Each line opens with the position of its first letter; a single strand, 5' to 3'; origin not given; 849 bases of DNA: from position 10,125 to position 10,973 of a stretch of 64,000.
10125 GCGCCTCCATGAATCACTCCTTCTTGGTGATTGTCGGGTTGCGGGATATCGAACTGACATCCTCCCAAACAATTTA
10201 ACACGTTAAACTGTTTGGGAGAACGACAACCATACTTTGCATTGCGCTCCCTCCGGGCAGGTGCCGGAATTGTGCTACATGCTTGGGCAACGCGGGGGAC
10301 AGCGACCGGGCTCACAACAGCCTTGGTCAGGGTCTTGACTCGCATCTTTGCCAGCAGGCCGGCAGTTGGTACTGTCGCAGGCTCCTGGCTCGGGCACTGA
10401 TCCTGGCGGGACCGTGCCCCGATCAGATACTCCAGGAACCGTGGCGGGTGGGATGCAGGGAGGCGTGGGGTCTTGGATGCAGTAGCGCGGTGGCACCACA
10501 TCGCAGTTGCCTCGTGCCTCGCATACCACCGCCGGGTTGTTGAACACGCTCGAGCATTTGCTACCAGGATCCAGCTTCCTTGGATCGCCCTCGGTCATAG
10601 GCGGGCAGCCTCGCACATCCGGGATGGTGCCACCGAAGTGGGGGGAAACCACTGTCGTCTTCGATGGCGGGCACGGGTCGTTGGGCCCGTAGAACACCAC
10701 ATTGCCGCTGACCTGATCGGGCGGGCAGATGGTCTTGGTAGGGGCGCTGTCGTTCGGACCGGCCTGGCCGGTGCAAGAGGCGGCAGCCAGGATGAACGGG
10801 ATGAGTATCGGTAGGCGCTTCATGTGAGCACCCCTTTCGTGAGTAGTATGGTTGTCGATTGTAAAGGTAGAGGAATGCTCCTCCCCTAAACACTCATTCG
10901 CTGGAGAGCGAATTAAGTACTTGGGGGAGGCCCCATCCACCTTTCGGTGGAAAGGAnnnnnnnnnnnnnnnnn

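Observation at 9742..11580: Island B operon: SAM methyltransferase, Cys/Pro-rich lipoprotein and two tiny membrane proteins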

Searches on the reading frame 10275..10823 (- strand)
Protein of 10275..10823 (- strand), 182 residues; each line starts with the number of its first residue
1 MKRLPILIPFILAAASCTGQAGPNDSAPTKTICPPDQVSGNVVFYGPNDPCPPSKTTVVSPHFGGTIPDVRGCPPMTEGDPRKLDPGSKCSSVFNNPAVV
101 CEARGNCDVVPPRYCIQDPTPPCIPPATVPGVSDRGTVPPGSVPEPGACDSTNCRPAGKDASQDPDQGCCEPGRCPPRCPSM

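Call 5: search_protein_families(library=pfam, proteins=[window:10275-10823:-], max_evalue=0.1)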
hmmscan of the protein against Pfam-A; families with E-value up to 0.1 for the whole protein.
window:10275-10823:- (182 aa): 0 families

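Call 6: search_protein_families(library=ncbifam, proteins=[window:10275-10823:-], max_evalue=0.1)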
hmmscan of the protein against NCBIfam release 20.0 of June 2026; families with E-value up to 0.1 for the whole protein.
window:10275-10823:- (182 aa): 0 families

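Call 8: find_encoding_contigs(protein=window:10275-10823:-, flank=10000, max_places=10)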
Protein window:10275-10823:- (182 aa): 1 contig read that carries it; 1 place shown.
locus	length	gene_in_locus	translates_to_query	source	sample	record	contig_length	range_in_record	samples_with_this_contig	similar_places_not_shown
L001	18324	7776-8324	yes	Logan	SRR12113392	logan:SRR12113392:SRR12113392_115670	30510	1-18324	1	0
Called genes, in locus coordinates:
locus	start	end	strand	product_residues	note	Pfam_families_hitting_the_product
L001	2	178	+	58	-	?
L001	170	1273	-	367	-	PF01368:DHH (weak)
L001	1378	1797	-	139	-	PF01978:TrmB, PF24033:DUF7342 (weak)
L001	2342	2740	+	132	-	PF01649:Ribosomal_S20p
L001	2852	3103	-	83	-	-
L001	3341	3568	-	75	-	-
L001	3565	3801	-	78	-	-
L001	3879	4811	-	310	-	PF06144:DNA_pol3_delta, PF21694:DNA_pol3_delta_C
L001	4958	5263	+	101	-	-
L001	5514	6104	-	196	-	PF13207:AAA_17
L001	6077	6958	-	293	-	PF01149:Fapy_DNA_glyco, PF06831:H2TH, PF06827:zf-FPG_IleRS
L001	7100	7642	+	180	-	PF01209:Ubie_methyltran (weak), PF03291:mRNA_G-N7_MeTrfase (weak), PF13489:Methyltransf_23, PF13847:Methyltransf_31, PF08241:Methyltransf_11, PF08242:Methyltransf_12, PF13649:Methyltransf_25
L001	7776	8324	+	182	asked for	-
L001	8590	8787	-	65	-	-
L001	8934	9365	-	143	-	PF00293:NUDIX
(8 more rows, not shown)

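Call 9: find_homologous_proteins(query=window:10275-10823:-, max_evalue=0.01)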
Query window:10275-10823:- (182 aa): 2 proteins with E <= 0.01 among 158 candidates.
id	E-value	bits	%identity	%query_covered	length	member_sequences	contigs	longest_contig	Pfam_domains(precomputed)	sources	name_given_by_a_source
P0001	3.9e-117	407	100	100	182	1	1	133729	-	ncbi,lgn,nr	ncbi:hypothetical protein HYX70_02210 [Candidatus Saccharibacteria bacterium]|nr:hypothetical protei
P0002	2.1e-28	117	51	70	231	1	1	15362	-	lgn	-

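Call 10: find_encoding_contigs(protein=P0002, flank=10000, max_places=10)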
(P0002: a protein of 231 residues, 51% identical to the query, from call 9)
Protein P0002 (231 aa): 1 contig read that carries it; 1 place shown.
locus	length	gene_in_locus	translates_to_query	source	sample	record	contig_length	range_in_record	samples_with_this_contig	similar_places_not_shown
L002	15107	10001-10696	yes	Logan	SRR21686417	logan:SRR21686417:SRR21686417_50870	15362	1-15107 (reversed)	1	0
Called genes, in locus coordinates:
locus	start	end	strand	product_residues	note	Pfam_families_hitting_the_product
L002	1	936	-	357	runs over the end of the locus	PF01368:DHH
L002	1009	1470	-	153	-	PF01978:TrmB, PF24033:DUF7342 (weak)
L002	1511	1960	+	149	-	-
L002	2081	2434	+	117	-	PF01649:Ribosomal_S20p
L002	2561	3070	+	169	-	PF02861:Clp_N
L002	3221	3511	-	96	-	-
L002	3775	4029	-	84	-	-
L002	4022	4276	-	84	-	-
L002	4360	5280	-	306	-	PF06144:DNA_pol3_delta, PF21694:DNA_pol3_delta_C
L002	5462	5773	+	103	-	-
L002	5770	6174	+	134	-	-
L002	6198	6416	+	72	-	-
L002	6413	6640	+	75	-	-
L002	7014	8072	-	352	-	PF01149:Fapy_DNA_glyco, PF06831:H2TH, PF06827:zf-FPG_IleRS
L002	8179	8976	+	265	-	PF13489:Methyltransf_23 (faint), PF13847:Methyltransf_31 (weak), PF08241:Methyltransf_11, PF08242:Methyltransf_12, PF13649:Methyltransf_25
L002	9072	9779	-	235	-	PF00293:NUDIX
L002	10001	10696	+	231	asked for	-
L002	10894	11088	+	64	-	-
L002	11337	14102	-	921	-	PF02739:5_3_exonuc_N, PF01367:5_3_exonuc, PF01612:DNA_pol_A_exo1, PF22619:DNA_polI_exo1 (weak), PF00476:DNA_pol_A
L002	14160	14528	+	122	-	-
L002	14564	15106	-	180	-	?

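Call 13: find_homologous_proteins(query=L002:8179-8973:+, max_evalue=1e-10)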
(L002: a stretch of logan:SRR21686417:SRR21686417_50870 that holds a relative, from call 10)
Query L002:8179-8973:+ (265 aa): 5506 proteins with E <= 1e-10 among 6180 candidates; the best 120 are listed.
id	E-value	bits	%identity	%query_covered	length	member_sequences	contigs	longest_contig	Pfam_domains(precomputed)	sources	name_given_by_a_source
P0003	9.3e-177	604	100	100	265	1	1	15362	PF13847.13,PF13489.13,PF13649.13,PF08241.19,PF08242.19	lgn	-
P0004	9.5e-154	528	88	99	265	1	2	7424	PF13847.13,PF13489.13,PF13649.13,PF01209.25,PF08241.19,PF08242.19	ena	-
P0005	7.1e-90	319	57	100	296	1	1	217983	PF13847.13,PF13489.13,PF13649.13,PF01209.25,PF08241.19,PF08242.19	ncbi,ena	-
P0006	2.5e-68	248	48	94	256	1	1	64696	PF13847.13,PF13489.13,PF13649.13,PF08241.19,PF08242.19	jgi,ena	-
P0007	1.9e-63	232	46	95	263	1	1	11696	PF13847.13,PF13489.13,PF13649.13,PF03291.23,PF08241.19,PF08242.19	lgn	-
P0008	3.3e-60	222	62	64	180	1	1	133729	PF13847.13,PF13489.13,PF13649.13,PF03291.23,PF01209.25,PF08241.19,PF08242.19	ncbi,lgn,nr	ncbi:class I SAM-dependent methyltransferase [Candidatus Saccharibacteria bacterium]|nr:class I SAM-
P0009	1.4e-58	217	44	94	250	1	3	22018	PF13847.13,PF13489.13,PF02353.27,PF13649.13,PF03291.23,PF01209.25,PF08241.19,PF08242.19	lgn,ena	-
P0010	4.4e-58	215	60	72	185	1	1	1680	PF13847.13,PF13649.13,PF08241.19,PF08242.19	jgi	jgi:SAM-dependent methyltransferase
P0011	3.2e-57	212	46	94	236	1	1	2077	PF13847.13,PF13489.13,PF13649.13,PF01209.25,PF08241.19,PF08242.19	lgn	-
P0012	2.5e-56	209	45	95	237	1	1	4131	PF13847.13,PF13489.13,PF13649.13,PF08241.19,PF08242.19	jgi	jgi:ubiquinone/menaquinone biosynthesis C-methylase UbiE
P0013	5.1e-56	208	47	94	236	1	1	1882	PF13847.13,PF13489.13,PF13649.13,PF01209.25,PF08241.19,PF08242.19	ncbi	-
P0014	1.4e-55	207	46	94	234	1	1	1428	PF13847.13,PF13489.13,PF13649.13,PF01209.25,PF08241.19,PF08242.19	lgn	-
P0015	2.9e-55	206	45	94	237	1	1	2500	PF13847.13,PF13489.13,PF13649.13,PF01209.25,PF08241.19,PF08242.19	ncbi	-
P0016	1.6e-54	203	44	94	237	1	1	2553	PF13847.13,PF13489.13,PF13649.13,PF01209.25,PF08241.19,PF08242.19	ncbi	-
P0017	1.8e-54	203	44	94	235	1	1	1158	PF13489.13,PF13649.13,PF08241.19,PF08242.19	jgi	jgi:SAM-dependent methyltransferase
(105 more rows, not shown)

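Call 14: find_encoding_contigs(protein=P0004, flank=10000, max_places=4)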
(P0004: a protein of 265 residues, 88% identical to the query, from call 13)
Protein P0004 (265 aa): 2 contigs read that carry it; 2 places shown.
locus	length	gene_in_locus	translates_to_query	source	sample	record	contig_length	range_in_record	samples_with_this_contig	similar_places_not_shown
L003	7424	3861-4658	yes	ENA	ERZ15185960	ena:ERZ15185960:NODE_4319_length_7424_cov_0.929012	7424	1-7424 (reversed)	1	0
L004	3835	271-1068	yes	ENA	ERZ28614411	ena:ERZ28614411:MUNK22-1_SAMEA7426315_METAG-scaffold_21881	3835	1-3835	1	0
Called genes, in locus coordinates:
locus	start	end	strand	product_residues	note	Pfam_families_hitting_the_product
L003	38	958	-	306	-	PF06144:DNA_pol3_delta, PF21694:DNA_pol3_delta_C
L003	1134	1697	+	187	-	-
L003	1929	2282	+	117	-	-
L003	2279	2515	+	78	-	-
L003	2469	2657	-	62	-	-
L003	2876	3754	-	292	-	PF01149:Fapy_DNA_glyco, PF06831:H2TH, PF06827:zf-FPG_IleRS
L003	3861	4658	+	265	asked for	PF13489:Methyltransf_23 (weak), PF01209:Ubie_methyltran (weak), PF13847:Methyltransf_31, PF08241:Methyltransf_11, PF08242:Methyltransf_12, PF13649:Methyltransf_25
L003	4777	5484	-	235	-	PF00293:NUDIX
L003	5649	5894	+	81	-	-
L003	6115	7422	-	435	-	?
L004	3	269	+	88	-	?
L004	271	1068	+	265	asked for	PF13489:Methyltransf_23 (weak), PF01209:Ubie_methyltran (weak), PF13847:Methyltransf_31, PF08241:Methyltransf_11, PF08242:Methyltransf_12, PF13649:Methyltransf_25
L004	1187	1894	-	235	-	PF00293:NUDIX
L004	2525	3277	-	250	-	PF00476:DNA_pol_A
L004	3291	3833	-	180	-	?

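Call 15: find_encoding_contigs(protein=P0005, flank=10000, max_places=4)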
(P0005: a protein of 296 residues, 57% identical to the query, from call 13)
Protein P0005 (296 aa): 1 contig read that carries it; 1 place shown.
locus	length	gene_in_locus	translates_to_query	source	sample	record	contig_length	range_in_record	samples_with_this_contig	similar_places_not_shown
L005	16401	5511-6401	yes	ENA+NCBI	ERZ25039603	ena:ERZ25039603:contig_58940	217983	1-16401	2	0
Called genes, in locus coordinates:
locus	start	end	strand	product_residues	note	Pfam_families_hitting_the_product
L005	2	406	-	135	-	?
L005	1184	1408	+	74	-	-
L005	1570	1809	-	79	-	-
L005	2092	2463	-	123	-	-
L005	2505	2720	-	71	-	-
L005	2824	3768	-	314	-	PF06144:DNA_pol3_delta, PF21694:DNA_pol3_delta_C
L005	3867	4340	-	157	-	PF00657:Lipase_GDSL (weak), PF13472:Lipase_GDSL_2 (weak)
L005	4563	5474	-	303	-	PF01149:Fapy_DNA_glyco, PF06831:H2TH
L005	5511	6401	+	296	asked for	PF01209:Ubie_methyltran (faint), PF13489:Methyltransf_23 (weak), PF13649:Methyltransf_25, PF13847:Methyltransf_31, PF08241:Methyltransf_11, PF08242:Methyltransf_12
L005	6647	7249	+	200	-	-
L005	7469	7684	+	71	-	-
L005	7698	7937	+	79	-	-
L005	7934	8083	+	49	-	-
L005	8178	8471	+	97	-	-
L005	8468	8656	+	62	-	-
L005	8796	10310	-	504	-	PF01612:DNA_pol_A_exo1, PF00476:DNA_pol_A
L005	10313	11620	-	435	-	PF02739:5_3_exonuc_N, PF01367:5_3_exonuc, PF01612:DNA_pol_A_exo1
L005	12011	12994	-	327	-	PF00140:Sigma70_r1_2, PF04542:Sigma70_r2, PF04539:Sigma70_r3, PF04545:Sigma70_r4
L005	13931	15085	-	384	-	PF01807:Zn_ribbon_DnaG, PF08275:DNAG_N, PF13662:Toprim_4, PF01751:Toprim, PF13155:Toprim_2, PF13362:Toprim_3 (weak)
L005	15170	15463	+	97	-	-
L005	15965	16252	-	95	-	-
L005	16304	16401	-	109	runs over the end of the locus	-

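Call 16: find_encoding_contigs(protein=P0010, flank=10000, max_places=4)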
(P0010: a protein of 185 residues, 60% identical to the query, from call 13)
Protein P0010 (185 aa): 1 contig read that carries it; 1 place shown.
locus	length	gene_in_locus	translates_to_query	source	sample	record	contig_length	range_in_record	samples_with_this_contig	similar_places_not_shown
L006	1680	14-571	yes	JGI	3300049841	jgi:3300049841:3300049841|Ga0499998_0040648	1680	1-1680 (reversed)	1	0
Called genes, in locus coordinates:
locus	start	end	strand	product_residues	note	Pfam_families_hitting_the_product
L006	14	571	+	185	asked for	PF08241:Methyltransf_11, PF08242:Methyltransf_12 (weak), PF13649:Methyltransf_25, PF13847:Methyltransf_31 (weak)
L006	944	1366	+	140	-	-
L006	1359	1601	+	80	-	-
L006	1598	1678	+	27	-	?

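Call 20: find_encoding_contigs(protein=P0006, flank=8000, max_places=3)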
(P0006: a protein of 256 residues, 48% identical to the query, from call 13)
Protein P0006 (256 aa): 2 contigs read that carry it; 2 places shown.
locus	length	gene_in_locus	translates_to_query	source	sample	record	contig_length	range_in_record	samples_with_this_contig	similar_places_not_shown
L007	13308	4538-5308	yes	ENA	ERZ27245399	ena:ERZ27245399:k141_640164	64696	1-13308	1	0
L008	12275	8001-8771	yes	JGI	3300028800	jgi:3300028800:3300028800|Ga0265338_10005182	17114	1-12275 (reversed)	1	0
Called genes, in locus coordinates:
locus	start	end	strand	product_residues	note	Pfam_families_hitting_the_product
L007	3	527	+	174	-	?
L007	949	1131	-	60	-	-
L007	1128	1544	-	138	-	-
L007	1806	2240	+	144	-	-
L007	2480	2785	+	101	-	-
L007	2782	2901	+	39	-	-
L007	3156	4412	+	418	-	-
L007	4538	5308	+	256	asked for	PF13489:Methyltransf_23, PF13649:Methyltransf_25, PF13847:Methyltransf_31 (weak), PF08241:Methyltransf_11, PF08242:Methyltransf_12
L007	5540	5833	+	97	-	-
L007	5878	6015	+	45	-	-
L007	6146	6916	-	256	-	PF01978:TrmB, PF12802:MarR_2 (faint)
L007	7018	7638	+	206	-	-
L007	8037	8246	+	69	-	-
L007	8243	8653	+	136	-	PF01219:DAGK_prokar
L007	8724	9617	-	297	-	PF13384:HTH_23 (weak), PF00665:rve, PF13683:rve_3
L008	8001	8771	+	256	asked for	PF13489:Methyltransf_23, PF13649:Methyltransf_25, PF13847:Methyltransf_31 (weak), PF08241:Methyltransf_11, PF08242:Methyltransf_12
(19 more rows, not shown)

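Call 21: find_encoding_contigs(protein=P0007, flank=8000, max_places=3)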
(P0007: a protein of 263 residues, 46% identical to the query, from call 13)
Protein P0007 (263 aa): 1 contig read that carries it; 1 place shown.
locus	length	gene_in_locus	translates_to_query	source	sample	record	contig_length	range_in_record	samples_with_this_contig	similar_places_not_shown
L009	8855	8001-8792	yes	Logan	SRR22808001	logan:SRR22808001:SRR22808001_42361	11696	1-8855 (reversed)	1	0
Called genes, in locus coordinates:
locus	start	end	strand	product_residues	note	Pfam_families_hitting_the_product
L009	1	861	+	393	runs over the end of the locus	PF13439:Glyco_transf_4, PF13579:Glyco_trans_4_4, PF00534:Glycos_transf_1, PF13692:Glyco_trans_1_4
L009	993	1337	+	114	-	-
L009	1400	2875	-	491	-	PF00749:tRNA-synt_1c, PF19269:Anticodon_2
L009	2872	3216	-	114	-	-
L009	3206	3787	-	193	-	PF14285:DUF4367 (weak)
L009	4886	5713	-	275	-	PF03808:Glyco_tran_WecG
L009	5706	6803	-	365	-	PF13439:Glyco_transf_4, PF00534:Glycos_transf_1, PF13692:Glyco_trans_1_4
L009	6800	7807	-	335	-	PF06723:MreB_Mbl, PF00022:Actin (weak), PF11104:PilM_2 (faint), PF00012:HSP70, PF14450:FtsA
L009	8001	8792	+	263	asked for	PF03291:mRNA_G-N7_MeTrfase (faint), PF13489:Methyltransf_23, PF13847:Methyltransf_31 (weak), PF08241:Methyltransf_11, PF08242:Methyltransf_12, PF13649:Methyltransf_25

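Call 23: find_related_loci(query=L002:8179-8973:+, collection=genome_contigs, flank=8000)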
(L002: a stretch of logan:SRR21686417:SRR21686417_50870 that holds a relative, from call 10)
Query L002:8179-8973:+ (265 aa) in genome_contigs; peptide patterns used: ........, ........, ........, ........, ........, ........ (x = any residue, [..] = any of these).
78 stretches matched a pattern; 7 encode a relative of the query (tblastn E <= 1e-3); 7 distinct loci.
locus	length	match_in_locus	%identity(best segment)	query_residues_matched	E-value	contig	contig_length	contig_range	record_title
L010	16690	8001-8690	42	15-263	8e-57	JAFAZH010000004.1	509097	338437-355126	MAG: Abditibacteriaceae bacterium isolate CP_BM_RX_R8_36 BM_RX_R8_k147_2657835, whole genome shotgun sequence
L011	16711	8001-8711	41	8-262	3e-53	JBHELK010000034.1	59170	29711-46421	MAG: Actinomycetota bacterium isolate S2_bin.11.orig S2_k141_31151, whole genome shotgun sequence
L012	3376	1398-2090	44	15-263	8e-52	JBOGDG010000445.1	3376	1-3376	MAG: Micromonosporaceae bacterium isolate SD8036_concoct.bin.41_sub NODE_14944_length_3376_cov_1.646353, whole genome sh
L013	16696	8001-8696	42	15-264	2e-50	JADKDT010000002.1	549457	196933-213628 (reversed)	MAG: Candidatus Brachythrix odensensis isolate OdNW_BATAC.48 tig00001712-10-5484830, whole genome shotgun sequence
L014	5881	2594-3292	41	15-265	7e-49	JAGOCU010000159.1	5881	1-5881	MAG: Thermoflexales bacterium isolate Go_SlAct_bin_491 Go_SlAct_84701_length_5881_cov_19.691519, whole genome shotgun se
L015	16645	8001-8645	39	29-261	2e-45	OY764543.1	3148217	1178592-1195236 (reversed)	MAG: Trueperaceae bacterium isolate 617606ba-ac04-44ed-b980-3de5d93b502e genome assembly, chromosome: 1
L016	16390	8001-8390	26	26-159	6e-6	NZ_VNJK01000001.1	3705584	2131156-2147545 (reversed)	Paenibacillus agilis strain N4 contig1, whole genome shotgun sequence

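Call 31: find_homologous_proteins(query=A1, max_evalue=0.01)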
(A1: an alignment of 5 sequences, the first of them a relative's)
Query A1 (5 sequences) (182 aa, profile of the alignment): 5 proteins with E <= 0.01 among 3950 candidates.
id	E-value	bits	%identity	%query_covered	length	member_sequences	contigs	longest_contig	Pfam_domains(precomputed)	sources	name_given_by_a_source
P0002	8.5e-60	220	51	70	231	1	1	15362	-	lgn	-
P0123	4.3e-50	188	36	36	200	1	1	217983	-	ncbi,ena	-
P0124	7.5e-50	187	50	17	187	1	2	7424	-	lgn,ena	-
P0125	2.7e-44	169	38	16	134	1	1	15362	-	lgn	-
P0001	3.5e-33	133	100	100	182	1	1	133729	-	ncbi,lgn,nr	ncbi:hypothetical protein HYX70_02210 [Candidatus Saccharibacteria bacterium]|nr:hypothetical protei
